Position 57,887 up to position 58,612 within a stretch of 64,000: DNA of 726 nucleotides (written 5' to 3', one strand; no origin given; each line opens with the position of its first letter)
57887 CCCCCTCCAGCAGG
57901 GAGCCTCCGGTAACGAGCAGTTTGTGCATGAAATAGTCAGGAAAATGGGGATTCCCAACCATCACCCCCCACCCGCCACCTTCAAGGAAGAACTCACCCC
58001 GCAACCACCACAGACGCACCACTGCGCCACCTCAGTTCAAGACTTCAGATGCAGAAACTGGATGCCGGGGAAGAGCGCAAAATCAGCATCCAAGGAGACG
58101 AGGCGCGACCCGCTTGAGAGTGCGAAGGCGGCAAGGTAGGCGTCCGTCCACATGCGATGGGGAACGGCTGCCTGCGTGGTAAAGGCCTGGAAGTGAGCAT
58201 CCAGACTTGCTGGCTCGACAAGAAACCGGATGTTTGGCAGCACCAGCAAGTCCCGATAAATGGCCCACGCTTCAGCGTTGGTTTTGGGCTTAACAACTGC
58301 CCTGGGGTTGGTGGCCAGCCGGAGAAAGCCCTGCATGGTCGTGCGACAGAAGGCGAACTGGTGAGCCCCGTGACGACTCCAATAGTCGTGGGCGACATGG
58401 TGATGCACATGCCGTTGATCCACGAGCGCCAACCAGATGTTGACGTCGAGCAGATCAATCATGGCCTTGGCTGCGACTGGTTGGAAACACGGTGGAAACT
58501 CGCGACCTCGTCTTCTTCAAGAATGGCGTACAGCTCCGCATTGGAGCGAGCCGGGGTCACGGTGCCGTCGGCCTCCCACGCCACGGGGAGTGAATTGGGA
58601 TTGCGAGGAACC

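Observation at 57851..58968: vapBC-2 cassette inserted between duplicated copies of the murA 5' end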

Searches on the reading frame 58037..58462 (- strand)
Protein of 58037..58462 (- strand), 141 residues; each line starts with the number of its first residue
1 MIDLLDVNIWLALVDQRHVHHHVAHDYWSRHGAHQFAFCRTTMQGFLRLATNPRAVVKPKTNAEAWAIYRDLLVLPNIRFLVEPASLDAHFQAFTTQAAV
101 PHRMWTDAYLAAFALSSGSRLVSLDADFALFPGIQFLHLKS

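Call 9: search_protein_families(library=pfam, proteins=[window:58040-58462:-], max_evalue=0.01)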
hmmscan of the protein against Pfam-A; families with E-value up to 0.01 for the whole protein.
window:58040-58462:- (141 aa): 1 family
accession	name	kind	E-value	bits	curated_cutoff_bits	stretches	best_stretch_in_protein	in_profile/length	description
PF01850.27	PIN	-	4.7e-10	40.6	23.6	1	4-129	2-115/120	PIN domain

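Call 11: find_encoding_contigs(protein=window:58037-58462:-, flank=6000, max_places=10)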
Protein window:58037-58462:- (141 aa): 18 contigs read that carry it; 10 places shown.
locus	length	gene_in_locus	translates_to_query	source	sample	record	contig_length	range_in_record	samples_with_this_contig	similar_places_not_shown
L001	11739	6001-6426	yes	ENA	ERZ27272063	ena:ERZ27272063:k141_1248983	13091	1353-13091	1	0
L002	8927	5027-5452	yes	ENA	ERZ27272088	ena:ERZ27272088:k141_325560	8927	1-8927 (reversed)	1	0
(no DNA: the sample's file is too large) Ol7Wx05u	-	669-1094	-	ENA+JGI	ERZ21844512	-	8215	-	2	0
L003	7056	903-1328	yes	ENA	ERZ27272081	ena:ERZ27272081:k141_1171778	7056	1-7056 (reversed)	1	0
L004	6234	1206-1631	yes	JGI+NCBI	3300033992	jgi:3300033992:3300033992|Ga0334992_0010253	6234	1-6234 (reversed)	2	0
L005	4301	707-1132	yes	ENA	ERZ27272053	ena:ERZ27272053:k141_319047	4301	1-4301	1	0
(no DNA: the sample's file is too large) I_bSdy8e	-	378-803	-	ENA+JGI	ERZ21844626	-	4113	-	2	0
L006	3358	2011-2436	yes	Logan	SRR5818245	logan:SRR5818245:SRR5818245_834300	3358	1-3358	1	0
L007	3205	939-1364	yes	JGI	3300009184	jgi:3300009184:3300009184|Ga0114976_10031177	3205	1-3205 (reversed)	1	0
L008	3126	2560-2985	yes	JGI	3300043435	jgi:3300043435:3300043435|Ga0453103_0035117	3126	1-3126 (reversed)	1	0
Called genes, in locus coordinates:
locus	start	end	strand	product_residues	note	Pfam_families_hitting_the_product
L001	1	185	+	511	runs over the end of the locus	?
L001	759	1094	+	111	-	-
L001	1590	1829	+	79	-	-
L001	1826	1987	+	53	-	PF07927:HicA_toxin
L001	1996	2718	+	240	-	-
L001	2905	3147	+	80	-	-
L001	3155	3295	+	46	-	-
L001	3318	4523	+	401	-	PF02463:SMC_N (faint), PF11398:DUF2813 (faint), PF13175:AAA_15, PF13476:AAA_23 (weak), PF13304:AAA_21, PF13175:AAA_15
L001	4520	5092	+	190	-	PF14103:DUF4276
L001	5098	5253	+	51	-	-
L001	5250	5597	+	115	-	-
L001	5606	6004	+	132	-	-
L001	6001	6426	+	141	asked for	PF01850:PIN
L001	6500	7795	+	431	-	PF00275:EPSP_synthase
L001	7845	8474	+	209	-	PF09997:DUF2238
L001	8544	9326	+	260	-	PF09865:DUF2092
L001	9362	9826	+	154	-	PF12778:PXPV (faint)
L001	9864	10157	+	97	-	-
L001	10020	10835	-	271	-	PF13385:Laminin_G_3 (weak)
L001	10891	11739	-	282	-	?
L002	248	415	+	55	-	-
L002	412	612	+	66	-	-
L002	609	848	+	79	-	-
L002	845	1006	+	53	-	PF07927:HicA_toxin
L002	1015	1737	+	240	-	-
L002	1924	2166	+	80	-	-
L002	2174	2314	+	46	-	-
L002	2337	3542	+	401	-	PF02463:SMC_N (faint), PF11398:DUF2813 (faint), PF13175:AAA_15, PF13476:AAA_23 (weak), PF13304:AAA_21, PF13175:AAA_15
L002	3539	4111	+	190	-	PF14103:DUF4276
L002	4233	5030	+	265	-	-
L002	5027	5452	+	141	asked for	PF01850:PIN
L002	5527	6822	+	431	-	PF00275:EPSP_synthase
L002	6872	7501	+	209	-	PF09997:DUF2238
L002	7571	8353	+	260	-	PF09865:DUF2092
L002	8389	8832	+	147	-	PF12778:PXPV (faint)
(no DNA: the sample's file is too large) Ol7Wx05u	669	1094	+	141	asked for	PF01850:PIN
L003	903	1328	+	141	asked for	PF01850:PIN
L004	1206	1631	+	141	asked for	PF01850:PIN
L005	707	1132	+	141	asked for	PF01850:PIN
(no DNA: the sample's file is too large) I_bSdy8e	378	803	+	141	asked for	PF01850:PIN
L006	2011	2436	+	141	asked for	PF01850:PIN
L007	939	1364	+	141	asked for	PF01850:PIN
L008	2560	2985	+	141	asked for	PF01850:PIN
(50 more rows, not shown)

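Call 27: find_homologous_proteins(query=window:58040-58462:-, max_evalue=1e-10)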
Query window:58040-58462:- (141 aa): 194 proteins with E <= 1e-10 among 255 candidates; the best 120 are listed.
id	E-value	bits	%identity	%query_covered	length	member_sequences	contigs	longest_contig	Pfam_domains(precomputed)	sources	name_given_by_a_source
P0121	1.0e-88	313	99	100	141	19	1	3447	PF01850.28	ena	-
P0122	4.9e-67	243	74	99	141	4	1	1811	PF01850.28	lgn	-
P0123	1.7e-66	241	76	99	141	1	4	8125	PF01850.28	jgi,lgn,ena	jgi:toxin-antitoxin system PIN domain toxin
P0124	7.4e-66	239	74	100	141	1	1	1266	PF01850.28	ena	-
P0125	1.8e-65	237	73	99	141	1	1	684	PF01850.28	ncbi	-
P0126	3.7e-64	233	72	99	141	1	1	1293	PF01850.28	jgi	jgi:toxin-antitoxin system PIN domain toxin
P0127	4.4e-64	233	71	100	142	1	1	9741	PF01850.28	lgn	-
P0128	2.1e-63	231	71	99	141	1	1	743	PF01850.28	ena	-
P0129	2.4e-63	231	70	99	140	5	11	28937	PF01850.28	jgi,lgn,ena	jgi:toxin-antitoxin system PIN domain toxin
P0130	5.4e-63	229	72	99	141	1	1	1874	PF01850.28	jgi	jgi:toxin-antitoxin system PIN domain toxin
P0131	2.2e-62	227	71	99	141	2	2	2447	PF01850.28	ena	-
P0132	2.5e-62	227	70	100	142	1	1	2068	PF01850.28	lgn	-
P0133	1.8e-61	224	71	99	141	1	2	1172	PF01850.28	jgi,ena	jgi:toxin-antitoxin system PIN domain toxin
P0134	2.2e-61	224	69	100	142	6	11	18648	PF01850.28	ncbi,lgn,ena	-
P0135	2.4e-61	224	67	99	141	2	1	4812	PF01850.28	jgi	jgi:uncharacterized protein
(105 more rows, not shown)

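Call 28: find_encoding_contigs(protein=P0129, flank=3500, max_places=6)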
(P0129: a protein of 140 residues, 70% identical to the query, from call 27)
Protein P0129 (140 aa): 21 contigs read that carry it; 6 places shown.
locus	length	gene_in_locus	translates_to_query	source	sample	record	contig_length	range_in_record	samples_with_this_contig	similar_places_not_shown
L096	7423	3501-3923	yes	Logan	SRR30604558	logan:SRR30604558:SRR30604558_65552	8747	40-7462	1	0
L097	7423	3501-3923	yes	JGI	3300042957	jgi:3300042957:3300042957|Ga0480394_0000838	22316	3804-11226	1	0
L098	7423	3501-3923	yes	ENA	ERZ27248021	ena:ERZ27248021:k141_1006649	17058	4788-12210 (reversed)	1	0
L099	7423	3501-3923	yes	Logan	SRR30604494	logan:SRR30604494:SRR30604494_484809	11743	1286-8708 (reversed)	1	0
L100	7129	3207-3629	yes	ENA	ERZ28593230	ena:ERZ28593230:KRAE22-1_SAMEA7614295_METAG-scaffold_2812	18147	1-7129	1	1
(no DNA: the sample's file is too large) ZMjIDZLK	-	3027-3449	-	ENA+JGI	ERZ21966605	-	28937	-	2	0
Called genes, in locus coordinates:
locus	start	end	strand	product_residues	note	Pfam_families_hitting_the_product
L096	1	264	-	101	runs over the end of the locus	?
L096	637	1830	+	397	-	PF00270:DEAD, PF04851:ResIII, PF00271:Helicase_C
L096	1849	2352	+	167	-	PF02075:RuvC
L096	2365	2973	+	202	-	PF21948:LplA-B_cat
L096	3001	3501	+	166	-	-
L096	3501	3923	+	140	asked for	PF01850:PIN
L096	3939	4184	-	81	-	-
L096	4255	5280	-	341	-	PF13387:Lnb_N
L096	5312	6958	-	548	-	PF07819:PGAP1 (faint), PF12697:Abhydrolase_6 (weak)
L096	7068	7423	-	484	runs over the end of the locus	-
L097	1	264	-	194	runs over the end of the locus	PF00551:Formyl_trans_N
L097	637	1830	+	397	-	PF00270:DEAD, PF04851:ResIII, PF00271:Helicase_C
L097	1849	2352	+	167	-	PF02075:RuvC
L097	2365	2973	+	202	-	PF21948:LplA-B_cat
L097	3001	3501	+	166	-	-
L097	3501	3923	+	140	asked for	PF01850:PIN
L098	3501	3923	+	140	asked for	PF01850:PIN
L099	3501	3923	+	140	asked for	PF01850:PIN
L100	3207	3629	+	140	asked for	PF01850:PIN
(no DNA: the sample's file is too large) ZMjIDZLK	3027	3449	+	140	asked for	PF01850:PIN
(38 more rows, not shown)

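Call 29: find_encoding_contigs(protein=P0134, flank=3500, max_places=6)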
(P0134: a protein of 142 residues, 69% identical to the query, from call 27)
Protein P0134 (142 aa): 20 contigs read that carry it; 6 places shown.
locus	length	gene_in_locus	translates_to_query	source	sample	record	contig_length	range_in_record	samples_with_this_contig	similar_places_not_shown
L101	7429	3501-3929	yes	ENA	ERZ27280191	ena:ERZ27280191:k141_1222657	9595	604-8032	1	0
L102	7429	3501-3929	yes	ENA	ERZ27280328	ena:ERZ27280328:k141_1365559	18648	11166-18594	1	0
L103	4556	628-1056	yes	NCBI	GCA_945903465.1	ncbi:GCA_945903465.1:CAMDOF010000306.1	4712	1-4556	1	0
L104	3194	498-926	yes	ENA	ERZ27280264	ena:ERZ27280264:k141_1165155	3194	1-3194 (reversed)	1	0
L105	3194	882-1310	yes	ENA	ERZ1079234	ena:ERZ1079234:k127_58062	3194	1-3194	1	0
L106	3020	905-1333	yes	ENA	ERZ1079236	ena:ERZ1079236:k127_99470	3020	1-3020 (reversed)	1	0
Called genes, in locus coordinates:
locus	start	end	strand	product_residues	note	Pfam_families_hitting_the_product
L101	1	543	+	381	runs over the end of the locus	?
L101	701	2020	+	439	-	PF00392:GntR, PF00532:Peripla_BP_1, PF13407:Peripla_BP_4, PF13377:Peripla_BP_3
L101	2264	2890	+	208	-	-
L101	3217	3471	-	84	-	-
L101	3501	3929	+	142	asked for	PF01850:PIN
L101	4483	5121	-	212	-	PF01609:DDE_Tnp_1 (weak)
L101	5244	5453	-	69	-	-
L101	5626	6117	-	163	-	-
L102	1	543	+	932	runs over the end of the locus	PF13472:Lipase_GDSL_2, PF00756:Esterase, PF13229:Beta_helix (faint)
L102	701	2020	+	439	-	PF00392:GntR, PF00532:Peripla_BP_1, PF13407:Peripla_BP_4, PF13377:Peripla_BP_3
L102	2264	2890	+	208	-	-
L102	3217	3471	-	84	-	-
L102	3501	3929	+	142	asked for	PF01850:PIN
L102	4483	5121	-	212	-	PF01609:DDE_Tnp_1 (weak)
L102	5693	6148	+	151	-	PF14236:DruA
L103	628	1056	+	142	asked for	PF01850:PIN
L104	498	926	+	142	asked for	PF01850:PIN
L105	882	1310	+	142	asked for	PF01850:PIN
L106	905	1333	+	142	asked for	PF01850:PIN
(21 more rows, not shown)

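Call 30: find_encoding_contigs(protein=P0123, flank=3500, max_places=4)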
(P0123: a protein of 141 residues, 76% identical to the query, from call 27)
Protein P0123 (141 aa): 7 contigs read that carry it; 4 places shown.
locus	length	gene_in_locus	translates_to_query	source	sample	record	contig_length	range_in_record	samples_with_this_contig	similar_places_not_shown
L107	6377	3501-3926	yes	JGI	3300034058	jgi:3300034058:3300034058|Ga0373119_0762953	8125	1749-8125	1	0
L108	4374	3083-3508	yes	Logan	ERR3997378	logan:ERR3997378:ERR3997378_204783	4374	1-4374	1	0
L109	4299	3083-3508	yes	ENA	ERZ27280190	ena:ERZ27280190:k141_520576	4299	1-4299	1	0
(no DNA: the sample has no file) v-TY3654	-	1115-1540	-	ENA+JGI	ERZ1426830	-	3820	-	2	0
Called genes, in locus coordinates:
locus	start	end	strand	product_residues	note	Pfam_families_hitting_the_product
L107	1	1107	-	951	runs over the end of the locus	?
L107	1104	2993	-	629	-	PF07584:BatA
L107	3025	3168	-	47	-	-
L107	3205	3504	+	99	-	-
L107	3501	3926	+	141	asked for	PF01850:PIN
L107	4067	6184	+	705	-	-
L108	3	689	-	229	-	?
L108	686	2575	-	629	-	PF07584:BatA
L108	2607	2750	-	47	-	-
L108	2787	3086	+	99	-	-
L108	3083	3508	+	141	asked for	PF01850:PIN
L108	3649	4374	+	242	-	?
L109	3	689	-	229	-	?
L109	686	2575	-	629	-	PF07584:BatA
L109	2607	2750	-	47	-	-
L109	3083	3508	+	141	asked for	PF01850:PIN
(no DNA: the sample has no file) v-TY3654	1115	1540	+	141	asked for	PF01850:PIN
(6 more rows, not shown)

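Call 41: search_protein_families(library=ncbifam, proteins=[L001:1996-2715:+], max_evalue=0.01)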
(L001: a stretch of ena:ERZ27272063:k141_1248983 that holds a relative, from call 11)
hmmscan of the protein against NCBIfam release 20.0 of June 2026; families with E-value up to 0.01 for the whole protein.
L001:1996-2715:+ (240 aa): 0 families

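Call 68: search_protein_families(library=pfam, proteins=[L002:248-412:+, L002:412-609:+], max_evalue=0.05)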
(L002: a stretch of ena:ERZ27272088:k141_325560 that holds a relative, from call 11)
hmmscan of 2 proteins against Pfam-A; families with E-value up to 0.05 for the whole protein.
L002:248-412:+ (55 aa): 0 families

L002:412-609:+ (66 aa): 0 families
